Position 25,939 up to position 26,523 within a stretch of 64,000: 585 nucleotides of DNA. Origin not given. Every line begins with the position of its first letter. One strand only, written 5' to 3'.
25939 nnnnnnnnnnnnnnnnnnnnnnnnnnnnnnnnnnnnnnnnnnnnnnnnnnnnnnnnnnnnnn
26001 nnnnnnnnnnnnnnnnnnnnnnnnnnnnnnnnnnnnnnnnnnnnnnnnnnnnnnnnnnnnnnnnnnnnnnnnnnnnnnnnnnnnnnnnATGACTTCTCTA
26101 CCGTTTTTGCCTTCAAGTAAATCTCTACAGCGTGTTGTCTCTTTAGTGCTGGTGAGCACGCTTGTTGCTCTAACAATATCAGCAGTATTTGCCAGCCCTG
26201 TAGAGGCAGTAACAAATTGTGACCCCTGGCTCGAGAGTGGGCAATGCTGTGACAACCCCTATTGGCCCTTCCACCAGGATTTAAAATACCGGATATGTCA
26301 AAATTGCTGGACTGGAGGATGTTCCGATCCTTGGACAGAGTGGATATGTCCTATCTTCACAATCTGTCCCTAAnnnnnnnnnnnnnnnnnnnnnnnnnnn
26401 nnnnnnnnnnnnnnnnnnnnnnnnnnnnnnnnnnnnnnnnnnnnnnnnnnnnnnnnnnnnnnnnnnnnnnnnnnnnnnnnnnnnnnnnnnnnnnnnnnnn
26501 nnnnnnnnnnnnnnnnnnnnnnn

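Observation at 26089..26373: Predicted 54-residue mature peptide with 8 Cys, 5 Trp and an internal C-(S)-DPW-x-E repeat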

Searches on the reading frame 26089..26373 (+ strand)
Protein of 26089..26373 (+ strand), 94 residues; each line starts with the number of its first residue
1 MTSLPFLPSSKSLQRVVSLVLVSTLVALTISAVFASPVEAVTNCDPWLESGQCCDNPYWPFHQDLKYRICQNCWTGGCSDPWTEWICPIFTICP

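Call 4: search_protein_families(library=pfam, proteins=[window:26089-26373:+], max_evalue=0.01)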
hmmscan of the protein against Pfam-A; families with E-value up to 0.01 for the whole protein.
window:26089-26373:+ (94 aa): 0 families

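Call 5: find_homologous_proteins(query=window:26089-26370:+, max_evalue=10)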
Query window:26089-26370:+ (94 aa): 1 proteins with E <= 10 among 3 candidates.
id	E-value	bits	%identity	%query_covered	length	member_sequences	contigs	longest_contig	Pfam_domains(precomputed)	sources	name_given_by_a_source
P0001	1.3e-46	175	81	100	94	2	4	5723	-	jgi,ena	-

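Call 7: find_encoding_contigs(protein=P0001, flank=10000, max_places=10)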
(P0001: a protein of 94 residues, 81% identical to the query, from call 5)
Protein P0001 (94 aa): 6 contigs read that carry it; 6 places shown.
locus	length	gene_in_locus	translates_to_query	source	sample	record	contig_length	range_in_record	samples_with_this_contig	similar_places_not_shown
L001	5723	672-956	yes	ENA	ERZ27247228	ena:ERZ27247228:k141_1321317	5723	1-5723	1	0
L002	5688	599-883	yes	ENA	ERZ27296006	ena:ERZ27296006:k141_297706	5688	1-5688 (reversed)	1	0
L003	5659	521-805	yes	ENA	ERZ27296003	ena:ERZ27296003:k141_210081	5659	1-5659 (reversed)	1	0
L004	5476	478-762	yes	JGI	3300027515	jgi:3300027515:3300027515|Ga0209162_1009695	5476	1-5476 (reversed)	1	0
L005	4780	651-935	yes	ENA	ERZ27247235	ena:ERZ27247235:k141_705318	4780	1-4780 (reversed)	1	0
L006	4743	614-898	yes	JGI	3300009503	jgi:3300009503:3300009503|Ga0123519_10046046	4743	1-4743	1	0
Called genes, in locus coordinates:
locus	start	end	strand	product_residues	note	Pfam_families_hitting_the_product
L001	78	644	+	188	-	PF00578:AhpC-TSA, PF08534:Redoxin, PF00085:Thioredoxin (faint), PF13098:Thioredoxin_2, PF13905:Thioredoxin_8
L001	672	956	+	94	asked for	-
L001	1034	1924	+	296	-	PF00005:ABC_tran, PF13304:AAA_21 (weak)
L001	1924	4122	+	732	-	-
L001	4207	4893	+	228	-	-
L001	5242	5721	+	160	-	?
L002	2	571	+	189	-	?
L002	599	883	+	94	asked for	-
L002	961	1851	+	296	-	PF00005:ABC_tran, PF13304:AAA_21 (weak)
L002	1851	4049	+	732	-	-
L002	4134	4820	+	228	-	-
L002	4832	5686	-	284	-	?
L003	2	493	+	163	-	?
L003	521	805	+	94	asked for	-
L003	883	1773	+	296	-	PF00005:ABC_tran, PF13304:AAA_21 (weak)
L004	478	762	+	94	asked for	-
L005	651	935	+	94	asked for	-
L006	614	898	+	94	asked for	-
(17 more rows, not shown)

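Call 8: find_encoding_contigs(protein=window:26089-26370:+, flank=10000, max_places=10)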
Protein window:26089-26370:+ (94 aa): no gene with exactly this product is on record in the collection.

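Call 25: search_protein_families(library=ncbifam, proteins=[window:26089-26373:+], max_evalue=1)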
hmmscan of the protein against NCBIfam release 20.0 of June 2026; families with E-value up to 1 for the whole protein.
window:26089-26373:+ (94 aa): 0 families

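Call 27: find_homologous_proteins(query=A3, max_evalue=1)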
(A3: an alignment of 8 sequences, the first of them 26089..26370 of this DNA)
Query A3 (8 sequences) (94 aa, profile of the alignment): 12 proteins with E <= 1 among 1013 candidates.
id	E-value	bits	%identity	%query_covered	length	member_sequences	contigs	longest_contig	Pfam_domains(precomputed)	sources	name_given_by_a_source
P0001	8.1e-41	156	81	100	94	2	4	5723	-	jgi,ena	-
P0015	5.0e-39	150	54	99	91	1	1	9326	-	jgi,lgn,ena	-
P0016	1.0e-38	149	50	100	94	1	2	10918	-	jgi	-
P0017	2.7e-38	148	54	99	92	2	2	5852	-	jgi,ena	-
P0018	3.3e-36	141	43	99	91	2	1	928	-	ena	-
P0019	9.8e-36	140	38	99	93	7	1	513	-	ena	-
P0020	1.7e-32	129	42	91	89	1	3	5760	-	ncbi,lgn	-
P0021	1.9e-29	120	34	99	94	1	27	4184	-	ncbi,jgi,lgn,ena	-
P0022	7.6e-26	108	43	100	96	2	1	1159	-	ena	-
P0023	3.3e-19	87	41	68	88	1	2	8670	-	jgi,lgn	jgi:hypothetical protein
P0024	5.5e-18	83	34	94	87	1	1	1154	-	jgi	jgi:hypothetical protein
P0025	7.6e-18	82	36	78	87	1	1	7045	-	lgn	-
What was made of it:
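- Tried and rejected: A third protein search retrieved them instead (call 27).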

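Call 32: search_solved_structures(query=A4, max_evalue=10)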
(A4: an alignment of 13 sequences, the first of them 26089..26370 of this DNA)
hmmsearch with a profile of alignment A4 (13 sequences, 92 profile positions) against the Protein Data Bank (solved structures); distinct sequences matched with E-value up to 10: 0.

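Call 43: predict_structure(alignment_id=A4)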
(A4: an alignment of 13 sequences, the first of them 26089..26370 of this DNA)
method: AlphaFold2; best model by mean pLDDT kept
length: 94 residues; sequences in the alignment: 13
mean_pLDDT: 77.8   pTM: 0.45
mean pLDDT of the five models: 77.8, 77.6, 77.3, 75.7, 75.6
residues with pLDDT >= 90: 14; 70-90: 55; 50-70: 22; < 50: 3
segments of 3 or more residues with pLDDT < 50: 1-3
pLDDT, mean of each block of 10 residues (from residue 1): 54 76 84 66 89 79 87 85 86 66
secondary structure, 60 per line:
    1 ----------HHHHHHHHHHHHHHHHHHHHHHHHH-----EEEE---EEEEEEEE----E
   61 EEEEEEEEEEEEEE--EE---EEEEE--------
elements in order: H11-35 E41-44 E48-55 E60-74 E82-86
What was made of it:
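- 26089..26208 (+): Sec-type leader, 40 aa: n-region with K11 and R15, a 20-aa hydrophobic core, and a PVEA cleavage motif. The model predicts a helix at residues 11-35 (call 43).
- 26209..26373 (+): Mature 54-aa Cys/Trp-rich domain plus stop codon. AF2 gives beta strands with block-mean pLDDT of 79-89 over residues 41-90 (call 43).
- On Defensin-like bacteriocins (CS-alpha-beta: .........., laterosporulin): The model has only beta strands in the mature part (call 43).
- Checked: The signal peptide is judged from sequence, from family conservation of the cleavage motif, and from the predicted helix at residues 11-35 (call 43).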

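Call 47: fold_search(model_id=the predicted structure, library=pdb)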
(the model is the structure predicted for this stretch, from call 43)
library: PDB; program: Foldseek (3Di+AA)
matches with E <= 10: 217; with E <= 0.001: 0
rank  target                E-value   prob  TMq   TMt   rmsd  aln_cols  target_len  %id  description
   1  8f2r_A                7.1e-01  0.15  0.22  0.13  10.0        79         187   15  Human CCC complex (released 2023-05-24)
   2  8p0w_A                8.0e-01  0.15  0.23  0.14   6.2        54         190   13  Structure of the human Commander complex COMMD ring (released 2024-03-20)
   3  8f2r_H                8.5e-01  0.54  0.34  0.20   8.0        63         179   16  Human CCC complex (released 2023-05-24)
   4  7r85_A                1.0e+00  0.15  0.23  0.36   4.6        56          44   20  Structure of mouse Bai1 (ADGRB1) TSR3 domain (released 2021-11-10)
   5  9dre_H                1.5e+00  0.60  0.31  0.16   3.5        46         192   11  Crystal structure of ADP-ribose diphosphatase from Klebsiella pneumoniae (ADP bound, P21 form) (released 2024-10-02)
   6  8p0w_H                1.6e+00  0.21  0.31  0.18   9.7        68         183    9  Structure of the human Commander complex COMMD ring (released 2024-03-20)
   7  5k70_C                1.7e+00  0.08  0.19  0.07  10.1        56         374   11  Sidekick-2 immunoglobulin domains 1-4 H18R/N22S mutant (released 2016-09-28)
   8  8esd_S                1.9e+00  0.16  0.27  0.33   5.0        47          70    0  Crystal structure of COMMD7-COMMD9-COMMD5-COMMD10 tetramer (released 2023-05-24)
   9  2cum_MODEL_1_A        2.0e+00  0.20  0.22  0.20   4.6        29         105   14  The solution structure of the 33rd fibronectin type III domain of human Tenascin-X (released 2005-11-26)
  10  1ten                  2.4e+00  0.25  0.23  0.24   2.1        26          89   12  STRUCTURE OF A FIBRONECTIN TYPE III DOMAIN FROM TENASCIN PHASED BY MAD ANALYSIS OF THE SELENOMETHIONYL PROTEIN (released 1993-10-31)
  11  2sic_I                2.4e+00  0.10  0.22  0.19   9.9        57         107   12  REFINED CRYSTAL STRUCTURE OF THE COMPLEX OF SUBTILISIN BPN' AND STREPTOMYCES SUBTILISIN INHIBITOR AT 1.8 ANGSTROMS RES (released 1993-04-15)
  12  3qrd_B                2.4e+00  0.08  0.19  0.17   9.4        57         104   14  Crystal structure of L68V mutant of human cystatin C (released 2012-02-29)
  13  6bp6_A                2.5e+00  0.16  0.29  0.33   4.7        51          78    8  Crystal structure of Commd9 COMM domain (released 2018-08-15)
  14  8f2r_F                2.5e+00  0.14  0.29  0.33   5.5        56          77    9  Human CCC complex (released 2023-05-24)
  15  8v4x_C                2.5e+00  0.11  0.26  0.09   9.0        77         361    2  Structure of MALT1 in complex with an allosteric inhibitor (released 2024-05-01)
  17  7r84_D                2.7e+00  0.21  0.32  0.50   3.9        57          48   19  Structure of mouse BAI1 (ADGRB1) TSR3 domain in P21 space group (released 2021-11-10)
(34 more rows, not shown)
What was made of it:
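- A subtilisin inhibitor and a cystatin appear among the weak Foldseek hits, at non-significant E of about 2.4 (call 47).
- Tried and rejected: The best small-domain resemblance is a thrombospondin type-1 repeat (7r84/7r85; E 1-2.7; TM up to 0.5 normalised on the target), which is too weak to use (call 47).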

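Call 49: search_protein_representatives(alignment_id=A4)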
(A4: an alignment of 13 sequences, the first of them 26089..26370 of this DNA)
Query: 13 sequences, 92 profile positions. Proteins with E-value up to 0.001 (for the whole library): 25; up to 1e-10: 15; up to 1e-30: 2. The best 25 are listed.
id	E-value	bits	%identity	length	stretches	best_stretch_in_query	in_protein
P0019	9.7e-35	134.8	-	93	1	1-92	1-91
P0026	6.8e-32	125.7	-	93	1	1-92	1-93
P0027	1.5e-28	115.0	-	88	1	6-92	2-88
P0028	8.8e-26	106.1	-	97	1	1-92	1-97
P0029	1.8e-23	98.7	-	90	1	6-91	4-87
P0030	8.8e-23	96.5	-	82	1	13-92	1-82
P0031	1.3e-20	89.6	-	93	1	6-92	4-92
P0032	8.8e-17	77.3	-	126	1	1-92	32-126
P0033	2.6e-15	72.6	-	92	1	1-92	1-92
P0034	2.0e-14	69.7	-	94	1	14-92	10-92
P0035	6.5e-14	68.1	-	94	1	1-91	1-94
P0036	8.0e-14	67.8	-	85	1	10-92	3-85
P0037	3.4e-13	65.8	-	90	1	7-91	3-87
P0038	5.2e-13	65.2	-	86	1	12-91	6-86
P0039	8.2e-11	58.1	-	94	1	1-91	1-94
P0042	1.1e-09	54.5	-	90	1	11-92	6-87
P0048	1.9e-04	37.7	-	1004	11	23-75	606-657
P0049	4.8e-04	36.4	-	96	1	28-91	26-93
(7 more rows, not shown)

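Call 51: find_encoding_contigs(protein=P0033, flank=6000, max_places=3)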
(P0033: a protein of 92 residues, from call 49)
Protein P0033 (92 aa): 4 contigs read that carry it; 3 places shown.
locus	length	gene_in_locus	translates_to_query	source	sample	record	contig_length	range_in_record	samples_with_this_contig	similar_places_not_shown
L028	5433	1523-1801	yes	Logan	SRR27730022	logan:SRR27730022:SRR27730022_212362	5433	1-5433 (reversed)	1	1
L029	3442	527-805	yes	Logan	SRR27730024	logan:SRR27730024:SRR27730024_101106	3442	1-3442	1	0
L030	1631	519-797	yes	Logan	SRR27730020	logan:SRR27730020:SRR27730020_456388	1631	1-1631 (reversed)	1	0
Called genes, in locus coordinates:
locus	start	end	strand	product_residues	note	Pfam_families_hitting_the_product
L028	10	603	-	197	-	PF11268:DUF3071 (weak), PF07638:Sigma70_ECF (faint), PF08281:Sigma70_r4_2, PF00196:GerE, PF04545:Sigma70_r4 (faint), PF13384:HTH_23 (weak)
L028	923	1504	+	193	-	PF00578:AhpC-TSA, PF08534:Redoxin, PF13098:Thioredoxin_2, PF13905:Thioredoxin_8 (weak)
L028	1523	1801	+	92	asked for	-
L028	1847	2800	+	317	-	PF00005:ABC_tran, PF13304:AAA_21 (weak)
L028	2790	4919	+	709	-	-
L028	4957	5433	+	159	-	?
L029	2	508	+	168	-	?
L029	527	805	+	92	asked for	-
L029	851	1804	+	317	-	PF00005:ABC_tran, PF13304:AAA_21 (weak)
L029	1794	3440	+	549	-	?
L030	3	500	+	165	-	?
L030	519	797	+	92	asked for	-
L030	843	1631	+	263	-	?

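Call 52: find_encoding_contigs(protein=P0023, flank=6000, max_places=3)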
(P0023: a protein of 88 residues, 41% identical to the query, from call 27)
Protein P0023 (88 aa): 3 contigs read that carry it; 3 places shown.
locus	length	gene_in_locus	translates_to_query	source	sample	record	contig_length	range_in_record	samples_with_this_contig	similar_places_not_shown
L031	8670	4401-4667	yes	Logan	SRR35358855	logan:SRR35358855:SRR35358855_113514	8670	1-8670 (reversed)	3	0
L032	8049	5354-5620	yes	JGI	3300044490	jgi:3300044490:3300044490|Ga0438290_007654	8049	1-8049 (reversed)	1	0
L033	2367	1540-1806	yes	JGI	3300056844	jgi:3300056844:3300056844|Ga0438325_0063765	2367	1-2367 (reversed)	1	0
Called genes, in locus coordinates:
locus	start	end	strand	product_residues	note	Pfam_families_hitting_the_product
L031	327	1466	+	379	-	PF00534:Glycos_transf_1, PF13692:Glyco_trans_1_4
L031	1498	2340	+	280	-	PF04230:PS_pyruv_trans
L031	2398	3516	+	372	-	-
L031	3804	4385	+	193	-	PF00578:AhpC-TSA, PF08534:Redoxin (weak), PF13098:Thioredoxin_2 (weak), PF13905:Thioredoxin_8 (weak)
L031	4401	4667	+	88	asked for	-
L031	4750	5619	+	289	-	PF13476:AAA_23 (weak), PF00005:ABC_tran, PF13304:AAA_21 (weak)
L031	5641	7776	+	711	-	-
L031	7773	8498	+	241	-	-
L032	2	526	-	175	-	?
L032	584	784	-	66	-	-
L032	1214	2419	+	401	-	PF00534:Glycos_transf_1, PF13692:Glyco_trans_1_4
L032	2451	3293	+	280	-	PF04230:PS_pyruv_trans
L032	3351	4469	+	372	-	-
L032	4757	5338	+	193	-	PF00578:AhpC-TSA, PF08534:Redoxin (weak), PF13098:Thioredoxin_2 (weak), PF13905:Thioredoxin_8 (weak)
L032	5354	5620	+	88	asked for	-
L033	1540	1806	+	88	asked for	-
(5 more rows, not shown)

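Call 53: find_encoding_contigs(protein=P0025, flank=6000, max_places=3)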
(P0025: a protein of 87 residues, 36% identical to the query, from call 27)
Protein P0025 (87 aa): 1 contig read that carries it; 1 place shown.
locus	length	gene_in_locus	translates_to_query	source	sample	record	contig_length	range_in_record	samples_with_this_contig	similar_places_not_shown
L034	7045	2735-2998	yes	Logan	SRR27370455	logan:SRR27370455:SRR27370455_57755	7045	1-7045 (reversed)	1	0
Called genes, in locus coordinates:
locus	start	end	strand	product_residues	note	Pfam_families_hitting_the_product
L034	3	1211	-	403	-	?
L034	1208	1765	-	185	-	PF04542:Sigma70_r2, PF08281:Sigma70_r4_2, PF04545:Sigma70_r4 (weak)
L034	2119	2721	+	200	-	PF00578:AhpC-TSA, PF08534:Redoxin, PF13098:Thioredoxin_2 (weak), PF13905:Thioredoxin_8 (weak)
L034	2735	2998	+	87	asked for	-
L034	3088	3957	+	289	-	PF13476:AAA_23 (weak), PF00005:ABC_tran, PF13304:AAA_21 (weak)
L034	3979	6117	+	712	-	-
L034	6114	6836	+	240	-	-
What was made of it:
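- ECF sigma genes lie divergently upstream in two loci, L028 and L034 (calls 51, 53).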

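Call 54: find_encoding_contigs(protein=P0036, flank=6000, max_places=2)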
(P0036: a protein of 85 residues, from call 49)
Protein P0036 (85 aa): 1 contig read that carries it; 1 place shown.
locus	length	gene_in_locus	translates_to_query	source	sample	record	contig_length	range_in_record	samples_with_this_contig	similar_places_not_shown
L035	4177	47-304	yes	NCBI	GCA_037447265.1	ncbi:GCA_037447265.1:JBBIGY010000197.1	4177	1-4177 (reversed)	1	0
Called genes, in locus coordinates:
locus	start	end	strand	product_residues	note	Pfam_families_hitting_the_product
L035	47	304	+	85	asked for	-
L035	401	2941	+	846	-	PF01547:SBP_bac_1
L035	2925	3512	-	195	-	-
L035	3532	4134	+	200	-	-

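Call 55: find_encoding_contigs(protein=P0042, flank=6000, max_places=2)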
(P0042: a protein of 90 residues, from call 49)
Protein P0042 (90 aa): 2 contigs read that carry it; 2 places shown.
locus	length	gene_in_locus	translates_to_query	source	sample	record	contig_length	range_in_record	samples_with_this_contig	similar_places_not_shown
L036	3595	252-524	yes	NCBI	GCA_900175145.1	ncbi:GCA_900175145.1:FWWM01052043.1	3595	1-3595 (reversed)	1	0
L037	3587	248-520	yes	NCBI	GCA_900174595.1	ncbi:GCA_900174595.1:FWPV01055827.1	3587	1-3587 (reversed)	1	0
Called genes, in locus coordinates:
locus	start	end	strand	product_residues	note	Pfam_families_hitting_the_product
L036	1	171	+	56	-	?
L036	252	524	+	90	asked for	-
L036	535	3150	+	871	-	PF01547:SBP_bac_1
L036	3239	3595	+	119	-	?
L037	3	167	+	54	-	?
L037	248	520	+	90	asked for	-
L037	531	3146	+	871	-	PF01547:SBP_bac_1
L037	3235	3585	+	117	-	?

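Call 56: find_encoding_contigs(protein=P0049, flank=6000, max_places=2)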
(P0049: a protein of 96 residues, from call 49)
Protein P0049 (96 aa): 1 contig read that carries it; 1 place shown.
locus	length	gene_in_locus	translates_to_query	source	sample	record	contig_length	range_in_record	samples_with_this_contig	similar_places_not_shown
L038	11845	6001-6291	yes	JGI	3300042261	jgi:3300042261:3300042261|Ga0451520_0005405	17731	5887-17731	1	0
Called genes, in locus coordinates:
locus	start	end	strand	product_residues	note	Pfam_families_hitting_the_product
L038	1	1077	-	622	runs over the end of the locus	PF13519:VWA_2 (weak)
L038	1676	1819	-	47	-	-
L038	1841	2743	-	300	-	PF09623:Cas_NE0113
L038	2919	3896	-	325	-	-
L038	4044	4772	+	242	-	-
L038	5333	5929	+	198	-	PF00578:AhpC-TSA, PF08534:Redoxin, PF13098:Thioredoxin_2 (weak)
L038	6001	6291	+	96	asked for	-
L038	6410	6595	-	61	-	-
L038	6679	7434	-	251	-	PF10040:CRISPR_Cas6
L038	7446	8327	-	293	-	-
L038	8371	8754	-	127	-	-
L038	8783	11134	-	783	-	PF03787:RAMPs (faint)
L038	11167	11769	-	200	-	PF27799:CRISPR-assoc_Csx19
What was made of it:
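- On Sec-dependent unmodified (class IId-type) bacteriocins: However, trx-peptide pairs without an ABC module exist (calls 54-56).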

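Call 57: find_encoding_contigs(protein=P0034, flank=6000, max_places=2)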
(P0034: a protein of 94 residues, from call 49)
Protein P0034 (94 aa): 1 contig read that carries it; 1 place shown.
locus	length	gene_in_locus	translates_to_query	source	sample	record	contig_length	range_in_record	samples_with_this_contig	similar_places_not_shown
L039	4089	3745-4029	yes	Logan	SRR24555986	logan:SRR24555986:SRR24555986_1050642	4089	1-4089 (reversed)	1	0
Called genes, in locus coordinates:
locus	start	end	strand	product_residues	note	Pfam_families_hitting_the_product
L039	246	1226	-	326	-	-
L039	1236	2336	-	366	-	PF05257:CHAP (weak)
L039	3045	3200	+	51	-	-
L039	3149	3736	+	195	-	PF00578:AhpC-TSA, PF13098:Thioredoxin_2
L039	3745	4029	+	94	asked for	-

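Call 58: search_protein_families(library=pfam, proteins=[L036:535-3150:+, L035:401-2941:+, L036:1-171:+, L035:3532-4134:+, L036:3239-3595:+, L038:4044-4772:+, L035:2925-3512:-], max_evalue=0.01)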
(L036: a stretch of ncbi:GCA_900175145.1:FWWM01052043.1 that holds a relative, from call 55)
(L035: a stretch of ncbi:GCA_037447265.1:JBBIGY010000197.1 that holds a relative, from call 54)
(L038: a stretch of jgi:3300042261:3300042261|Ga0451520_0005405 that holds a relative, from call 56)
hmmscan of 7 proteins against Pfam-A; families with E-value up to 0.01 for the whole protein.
L036:535-3150:+ (871 aa): 2 families
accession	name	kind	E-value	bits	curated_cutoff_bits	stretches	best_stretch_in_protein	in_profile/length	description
PF01547.30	SBP_bac_1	-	1.1e-35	124.6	26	2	62-349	12-302/307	Bacterial extracellular solute-binding protein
PF20910.2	TDP-43_C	-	0.0043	17.9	27.9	0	582-621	51-89/105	TAR DNA-binding protein 43, C-terminal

L035:401-2941:+ (846 aa): 1 family
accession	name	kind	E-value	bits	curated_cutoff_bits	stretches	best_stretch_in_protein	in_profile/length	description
PF01547.30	SBP_bac_1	-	1.8e-29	104.2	26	2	52-330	9-301/307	Bacterial extracellular solute-binding protein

L036:1-171:+ (56 aa): 0 families

L035:3532-4134:+ (200 aa): 1 family
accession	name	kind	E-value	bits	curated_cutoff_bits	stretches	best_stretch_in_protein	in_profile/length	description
PF18933.6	PsbP_2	-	0.0043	17.5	27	1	26-57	33-64/184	PsbP-like protein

L036:3239-3595:+ (119 aa): 0 families

L038:4044-4772:+ (242 aa): 0 families

L035:2925-3512:- (195 aa): 0 families
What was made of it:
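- Trx-peptide pairs occur without any nearby ABC module: L038 inside a type III CRISPR-Cas locus, and L035-37 followed by a tandem SBP_bac_1 protein (calls 54-56, 58). In another clade a tandem solute-binding protein follows the peptide gene (calls 54, 55, 58).
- Tried and rejected: It contains tandem SBP_bac_1 domains (call 58).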

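Call 90: search_dna_similar(query=window:26089-26370:+, collection=plasmids, mode=protein, max_evalue=0.1, max_rows=10)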
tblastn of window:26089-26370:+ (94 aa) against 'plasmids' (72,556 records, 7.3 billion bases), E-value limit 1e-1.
No match.
